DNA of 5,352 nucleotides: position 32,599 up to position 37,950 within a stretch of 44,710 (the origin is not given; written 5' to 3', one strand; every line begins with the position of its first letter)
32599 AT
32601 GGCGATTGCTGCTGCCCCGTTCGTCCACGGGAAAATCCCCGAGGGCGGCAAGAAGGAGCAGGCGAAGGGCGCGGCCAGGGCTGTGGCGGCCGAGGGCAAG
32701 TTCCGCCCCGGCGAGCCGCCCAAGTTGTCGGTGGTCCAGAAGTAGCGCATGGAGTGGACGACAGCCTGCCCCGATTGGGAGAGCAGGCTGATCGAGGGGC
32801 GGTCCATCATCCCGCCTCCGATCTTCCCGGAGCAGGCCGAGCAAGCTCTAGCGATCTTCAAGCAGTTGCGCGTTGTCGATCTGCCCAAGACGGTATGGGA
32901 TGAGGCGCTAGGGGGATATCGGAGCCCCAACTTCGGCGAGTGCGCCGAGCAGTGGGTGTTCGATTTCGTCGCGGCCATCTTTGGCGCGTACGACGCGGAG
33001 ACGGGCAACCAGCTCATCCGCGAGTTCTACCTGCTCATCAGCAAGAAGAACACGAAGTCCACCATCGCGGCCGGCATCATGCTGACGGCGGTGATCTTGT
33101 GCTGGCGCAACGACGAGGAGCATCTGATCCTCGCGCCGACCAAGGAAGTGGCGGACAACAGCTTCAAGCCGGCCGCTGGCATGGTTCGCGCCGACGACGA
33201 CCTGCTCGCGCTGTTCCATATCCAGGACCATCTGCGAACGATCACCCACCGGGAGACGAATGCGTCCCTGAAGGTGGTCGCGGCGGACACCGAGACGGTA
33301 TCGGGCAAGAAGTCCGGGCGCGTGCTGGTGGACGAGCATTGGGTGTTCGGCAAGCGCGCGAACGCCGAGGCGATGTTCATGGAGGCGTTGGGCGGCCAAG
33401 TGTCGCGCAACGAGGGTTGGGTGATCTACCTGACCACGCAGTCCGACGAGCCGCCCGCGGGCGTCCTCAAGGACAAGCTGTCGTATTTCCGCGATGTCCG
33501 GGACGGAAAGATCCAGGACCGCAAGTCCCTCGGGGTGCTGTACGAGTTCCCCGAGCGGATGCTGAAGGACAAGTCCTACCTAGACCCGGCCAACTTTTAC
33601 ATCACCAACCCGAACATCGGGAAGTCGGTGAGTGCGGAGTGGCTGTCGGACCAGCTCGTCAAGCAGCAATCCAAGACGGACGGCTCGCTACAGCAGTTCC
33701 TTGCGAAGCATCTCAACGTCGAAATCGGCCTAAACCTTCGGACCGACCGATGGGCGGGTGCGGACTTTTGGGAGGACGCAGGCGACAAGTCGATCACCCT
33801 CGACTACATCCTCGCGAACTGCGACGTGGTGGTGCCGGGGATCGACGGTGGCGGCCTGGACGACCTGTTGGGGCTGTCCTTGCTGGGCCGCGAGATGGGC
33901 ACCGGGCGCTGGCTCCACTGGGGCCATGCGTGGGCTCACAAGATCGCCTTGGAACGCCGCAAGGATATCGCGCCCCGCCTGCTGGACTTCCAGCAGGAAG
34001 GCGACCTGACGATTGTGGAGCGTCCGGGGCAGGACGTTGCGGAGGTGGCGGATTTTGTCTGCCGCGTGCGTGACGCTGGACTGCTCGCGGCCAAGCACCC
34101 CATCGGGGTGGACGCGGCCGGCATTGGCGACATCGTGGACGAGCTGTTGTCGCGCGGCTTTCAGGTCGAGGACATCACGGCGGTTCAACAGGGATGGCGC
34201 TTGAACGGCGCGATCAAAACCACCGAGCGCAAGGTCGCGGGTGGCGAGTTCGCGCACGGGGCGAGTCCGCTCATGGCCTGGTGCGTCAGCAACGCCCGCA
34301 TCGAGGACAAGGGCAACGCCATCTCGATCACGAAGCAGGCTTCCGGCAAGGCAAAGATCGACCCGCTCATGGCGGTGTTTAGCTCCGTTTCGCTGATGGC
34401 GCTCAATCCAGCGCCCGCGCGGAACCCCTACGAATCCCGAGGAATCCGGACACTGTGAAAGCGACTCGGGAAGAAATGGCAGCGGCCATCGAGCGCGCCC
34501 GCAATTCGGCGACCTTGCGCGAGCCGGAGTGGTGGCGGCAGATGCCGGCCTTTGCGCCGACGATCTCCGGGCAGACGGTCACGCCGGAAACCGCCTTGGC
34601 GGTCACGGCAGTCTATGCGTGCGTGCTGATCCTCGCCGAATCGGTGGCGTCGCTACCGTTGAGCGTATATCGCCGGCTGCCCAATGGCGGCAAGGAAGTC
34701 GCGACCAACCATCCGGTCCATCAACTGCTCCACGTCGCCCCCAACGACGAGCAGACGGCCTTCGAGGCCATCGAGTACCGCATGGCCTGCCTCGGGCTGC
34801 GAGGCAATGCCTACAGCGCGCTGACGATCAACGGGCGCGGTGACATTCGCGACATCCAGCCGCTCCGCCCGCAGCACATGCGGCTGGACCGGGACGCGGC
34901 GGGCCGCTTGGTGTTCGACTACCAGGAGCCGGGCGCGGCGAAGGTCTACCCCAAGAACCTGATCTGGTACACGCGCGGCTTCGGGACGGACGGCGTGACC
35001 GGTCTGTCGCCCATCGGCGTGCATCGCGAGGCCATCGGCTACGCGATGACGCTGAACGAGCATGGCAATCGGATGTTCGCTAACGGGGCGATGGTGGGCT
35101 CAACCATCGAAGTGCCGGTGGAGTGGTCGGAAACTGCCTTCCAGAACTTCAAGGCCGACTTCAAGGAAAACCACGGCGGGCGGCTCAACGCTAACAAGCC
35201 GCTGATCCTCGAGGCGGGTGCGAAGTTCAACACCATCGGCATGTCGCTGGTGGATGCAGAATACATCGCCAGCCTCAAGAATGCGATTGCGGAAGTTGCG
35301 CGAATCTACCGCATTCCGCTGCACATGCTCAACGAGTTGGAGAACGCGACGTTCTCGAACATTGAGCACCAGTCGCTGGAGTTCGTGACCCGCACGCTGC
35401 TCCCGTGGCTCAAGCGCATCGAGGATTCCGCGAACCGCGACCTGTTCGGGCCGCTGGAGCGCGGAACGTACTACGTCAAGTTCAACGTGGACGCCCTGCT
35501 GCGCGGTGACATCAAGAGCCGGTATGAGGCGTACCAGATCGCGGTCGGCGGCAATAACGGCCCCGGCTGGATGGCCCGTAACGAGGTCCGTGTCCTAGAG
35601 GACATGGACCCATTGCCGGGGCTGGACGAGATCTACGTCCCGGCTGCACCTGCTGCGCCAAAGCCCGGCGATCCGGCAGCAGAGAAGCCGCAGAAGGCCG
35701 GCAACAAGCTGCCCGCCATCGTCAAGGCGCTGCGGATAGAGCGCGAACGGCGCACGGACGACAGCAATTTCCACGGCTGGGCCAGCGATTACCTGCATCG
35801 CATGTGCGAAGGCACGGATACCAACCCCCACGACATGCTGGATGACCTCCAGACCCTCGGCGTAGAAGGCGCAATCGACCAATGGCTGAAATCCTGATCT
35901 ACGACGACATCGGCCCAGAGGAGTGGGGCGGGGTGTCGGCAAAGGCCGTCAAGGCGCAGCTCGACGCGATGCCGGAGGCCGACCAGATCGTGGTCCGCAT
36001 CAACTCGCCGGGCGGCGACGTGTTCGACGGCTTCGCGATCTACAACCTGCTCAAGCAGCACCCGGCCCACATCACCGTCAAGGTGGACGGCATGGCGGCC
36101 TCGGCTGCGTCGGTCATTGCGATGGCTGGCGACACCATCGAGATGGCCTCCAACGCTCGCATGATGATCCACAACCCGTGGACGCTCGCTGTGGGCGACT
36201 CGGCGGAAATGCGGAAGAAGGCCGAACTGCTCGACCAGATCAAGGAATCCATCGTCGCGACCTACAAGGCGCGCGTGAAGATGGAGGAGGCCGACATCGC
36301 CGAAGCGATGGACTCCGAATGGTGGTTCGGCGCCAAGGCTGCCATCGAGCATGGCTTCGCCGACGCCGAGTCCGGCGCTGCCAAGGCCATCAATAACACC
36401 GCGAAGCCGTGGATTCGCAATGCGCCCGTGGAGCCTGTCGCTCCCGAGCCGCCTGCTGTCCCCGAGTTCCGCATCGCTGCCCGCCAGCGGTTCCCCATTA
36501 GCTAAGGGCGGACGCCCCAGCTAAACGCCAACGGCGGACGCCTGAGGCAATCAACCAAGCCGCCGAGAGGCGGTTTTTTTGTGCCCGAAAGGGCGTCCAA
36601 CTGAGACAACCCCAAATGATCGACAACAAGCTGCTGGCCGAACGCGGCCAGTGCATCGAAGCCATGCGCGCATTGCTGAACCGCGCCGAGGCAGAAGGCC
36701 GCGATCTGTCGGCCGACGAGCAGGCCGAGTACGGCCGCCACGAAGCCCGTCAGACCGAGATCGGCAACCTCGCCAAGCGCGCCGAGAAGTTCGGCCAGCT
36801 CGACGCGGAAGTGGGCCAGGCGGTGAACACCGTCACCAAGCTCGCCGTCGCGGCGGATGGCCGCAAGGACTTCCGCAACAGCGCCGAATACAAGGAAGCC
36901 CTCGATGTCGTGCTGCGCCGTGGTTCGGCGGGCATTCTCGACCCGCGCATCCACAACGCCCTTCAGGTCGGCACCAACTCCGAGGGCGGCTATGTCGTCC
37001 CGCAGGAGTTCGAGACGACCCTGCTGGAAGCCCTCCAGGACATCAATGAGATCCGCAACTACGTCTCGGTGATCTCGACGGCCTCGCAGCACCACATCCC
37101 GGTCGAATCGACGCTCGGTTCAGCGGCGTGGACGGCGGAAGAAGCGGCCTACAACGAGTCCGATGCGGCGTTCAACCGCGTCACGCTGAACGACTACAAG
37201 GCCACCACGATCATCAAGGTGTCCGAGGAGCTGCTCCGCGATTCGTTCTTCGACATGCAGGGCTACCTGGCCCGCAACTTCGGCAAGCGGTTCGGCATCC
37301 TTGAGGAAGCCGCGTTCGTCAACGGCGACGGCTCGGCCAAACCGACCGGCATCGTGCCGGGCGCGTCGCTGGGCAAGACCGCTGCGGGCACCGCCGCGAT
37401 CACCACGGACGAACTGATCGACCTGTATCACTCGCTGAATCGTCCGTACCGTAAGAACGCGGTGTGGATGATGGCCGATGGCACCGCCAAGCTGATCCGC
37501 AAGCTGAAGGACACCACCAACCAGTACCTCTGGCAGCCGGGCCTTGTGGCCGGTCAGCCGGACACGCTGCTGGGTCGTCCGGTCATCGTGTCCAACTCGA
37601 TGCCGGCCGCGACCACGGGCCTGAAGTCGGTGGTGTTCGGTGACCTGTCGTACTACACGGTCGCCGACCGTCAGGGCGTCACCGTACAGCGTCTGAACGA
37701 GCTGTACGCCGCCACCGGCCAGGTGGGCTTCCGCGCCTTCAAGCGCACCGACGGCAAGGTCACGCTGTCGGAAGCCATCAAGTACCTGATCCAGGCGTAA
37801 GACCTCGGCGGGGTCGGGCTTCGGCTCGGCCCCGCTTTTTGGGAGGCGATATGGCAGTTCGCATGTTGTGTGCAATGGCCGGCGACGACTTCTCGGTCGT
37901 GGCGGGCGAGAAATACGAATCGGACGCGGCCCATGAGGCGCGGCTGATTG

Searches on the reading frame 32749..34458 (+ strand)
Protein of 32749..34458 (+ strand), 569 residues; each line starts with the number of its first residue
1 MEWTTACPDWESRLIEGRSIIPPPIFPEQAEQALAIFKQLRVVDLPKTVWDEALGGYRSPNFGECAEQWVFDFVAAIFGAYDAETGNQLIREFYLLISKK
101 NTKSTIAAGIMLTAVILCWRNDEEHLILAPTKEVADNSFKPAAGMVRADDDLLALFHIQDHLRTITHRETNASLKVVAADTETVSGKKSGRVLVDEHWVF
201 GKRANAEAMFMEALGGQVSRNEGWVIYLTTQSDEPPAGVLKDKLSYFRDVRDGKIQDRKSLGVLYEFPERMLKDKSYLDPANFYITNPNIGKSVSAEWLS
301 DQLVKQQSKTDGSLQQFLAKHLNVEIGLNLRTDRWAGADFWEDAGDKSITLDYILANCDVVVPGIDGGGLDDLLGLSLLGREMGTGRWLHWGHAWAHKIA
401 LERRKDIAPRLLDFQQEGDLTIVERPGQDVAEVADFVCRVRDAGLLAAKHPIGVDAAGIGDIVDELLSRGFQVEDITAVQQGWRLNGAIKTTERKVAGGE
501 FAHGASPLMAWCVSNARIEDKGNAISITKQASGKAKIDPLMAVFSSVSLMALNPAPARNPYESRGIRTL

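Call 85: search_dna_similar(query=window:32749-34458:+, collection=phages, mode=protein, max_rows=12)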
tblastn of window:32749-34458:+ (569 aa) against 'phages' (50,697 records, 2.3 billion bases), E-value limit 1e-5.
Records with a match: 583; places in all: 584; records where one place covers at least 80% of the query: 289.
Best place of each record, by identity: 60-80% 16; <60% 567.
By first word of the organism name: Vibrio 113; Staphylococcus 103; Pseudomonas 43; Gordonia 41; Stx1a-converting 36; Burkholderia 32; Enterobacteria 19; Stx2c-converting 17; Arthrobacter 17; Xanthomonas 16; and 42 more.
By host as written in the record: - 175; Staphylococcus aureus 44; Gordonia terrae 3612 40; Pseudomonas aeruginosa 22; Burkholderia sp. 19; Vibrio anguillarum strain BA35 10; Arthrobacter globiformis NRRL B-2979 SEA 10; Klebsiella pneumoniae 8; and 170 more.
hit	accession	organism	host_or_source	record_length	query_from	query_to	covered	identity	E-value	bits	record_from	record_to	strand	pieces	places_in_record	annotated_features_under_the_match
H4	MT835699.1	Bacteriophage sp.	human fecal samples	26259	1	554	97%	73.0%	0e+0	794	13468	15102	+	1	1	record has no annotation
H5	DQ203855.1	Burkholderia phage Bcep176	-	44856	1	569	100%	69.0%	0e+0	781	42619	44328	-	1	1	79: gp79 | 80: gp80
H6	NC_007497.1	Burkholderia phage Bcep176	Burkholderia cepacia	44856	1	569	100%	69.0%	0e+0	781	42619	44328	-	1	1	79: terminase large subunit | 80: terminase small subunit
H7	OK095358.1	Burkholderia phage phiBt-TXDOH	Burkholderia pseudomallei BP82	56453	1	554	97%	70.1%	0e+0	773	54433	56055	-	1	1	terminase DNA packaging protein A | terminase small subunit; BtTXDOH_01; circularly permutated genome; ...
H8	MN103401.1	Bordetella phage vB_BbrS_PHB09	Bordetella bronchiseptica Bb01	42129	1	555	98%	68.6%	0e+0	748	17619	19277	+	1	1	terminase large subunit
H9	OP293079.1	Burkholderia phage PhiBt-E264.1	Lysogenic Burkholderia thailandensis ...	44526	1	569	100%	65.8%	0e+0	743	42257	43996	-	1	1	terminase DNA packaging protein A | terminase small subunit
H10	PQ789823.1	Burkholderia phage vB_PR2a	Burkholderia sp.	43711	1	569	100%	65.8%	0e+0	743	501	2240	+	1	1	terminase large subunit | terminase small subunit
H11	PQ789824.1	Burkholderia phage vB_E354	Burkholderia sp.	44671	1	569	100%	65.8%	0e+0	743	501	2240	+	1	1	terminase large subunit | terminase small subunit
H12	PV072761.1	Burkholderia phage vB_PR5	Burkholderia sp.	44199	1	569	100%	65.8%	0e+0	743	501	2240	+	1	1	terminase large subunit | terminase small subunit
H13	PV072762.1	Burkholderia phage vB_E192b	Burkholderia sp.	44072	1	569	100%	65.8%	0e+0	743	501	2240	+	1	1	terminase large subunit | terminase small subunit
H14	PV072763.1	Burkholderia phage vB_CB2a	Burkholderia sp.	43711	1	569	100%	65.8%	0e+0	743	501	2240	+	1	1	terminase large subunit | terminase small subunit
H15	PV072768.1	Burkholderia phage vB_PL2a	Burkholderia sp.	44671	1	569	100%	65.8%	0e+0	743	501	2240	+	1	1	terminase large subunit | terminase small subunit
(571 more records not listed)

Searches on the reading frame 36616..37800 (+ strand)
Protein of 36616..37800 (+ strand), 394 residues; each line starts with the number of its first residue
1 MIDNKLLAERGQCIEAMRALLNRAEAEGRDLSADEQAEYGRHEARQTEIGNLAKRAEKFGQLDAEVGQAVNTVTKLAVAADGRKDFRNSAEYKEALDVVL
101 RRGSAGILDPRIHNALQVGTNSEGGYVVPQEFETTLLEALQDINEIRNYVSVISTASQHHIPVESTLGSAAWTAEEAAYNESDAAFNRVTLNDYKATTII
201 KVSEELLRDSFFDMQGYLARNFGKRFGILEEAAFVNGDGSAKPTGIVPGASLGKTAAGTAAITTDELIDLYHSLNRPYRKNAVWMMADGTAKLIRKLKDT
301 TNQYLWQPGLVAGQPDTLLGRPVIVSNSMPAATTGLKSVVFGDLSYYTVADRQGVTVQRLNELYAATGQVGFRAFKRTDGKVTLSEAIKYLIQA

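Call 18: search_protein_families(library=phrogs, proteins=[window:36616-37800:+])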
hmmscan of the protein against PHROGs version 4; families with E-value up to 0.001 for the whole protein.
window:36616-37800:+ (394 aa): 6 families
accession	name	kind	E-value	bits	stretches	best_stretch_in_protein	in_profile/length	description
phrog_10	-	head and packaging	1.6e-97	329.2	1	5-391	267-633/752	major head protein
phrog_617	-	head and packaging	2.7e-37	130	1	17-391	217-621/626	major head protein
phrog_15928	-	head and packaging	4.3e-34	119.1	1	206-392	1-178/185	major head protein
phrog_17162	-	unknown function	4.5e-26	91.9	1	313-391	2-80/85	-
phrog_2263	-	head and packaging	4.4e-16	59.9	1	21-389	180-539/551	major head protein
phrog_1623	-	head and packaging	8.1e-07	29.7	1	158-340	59-251/305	virion structural protein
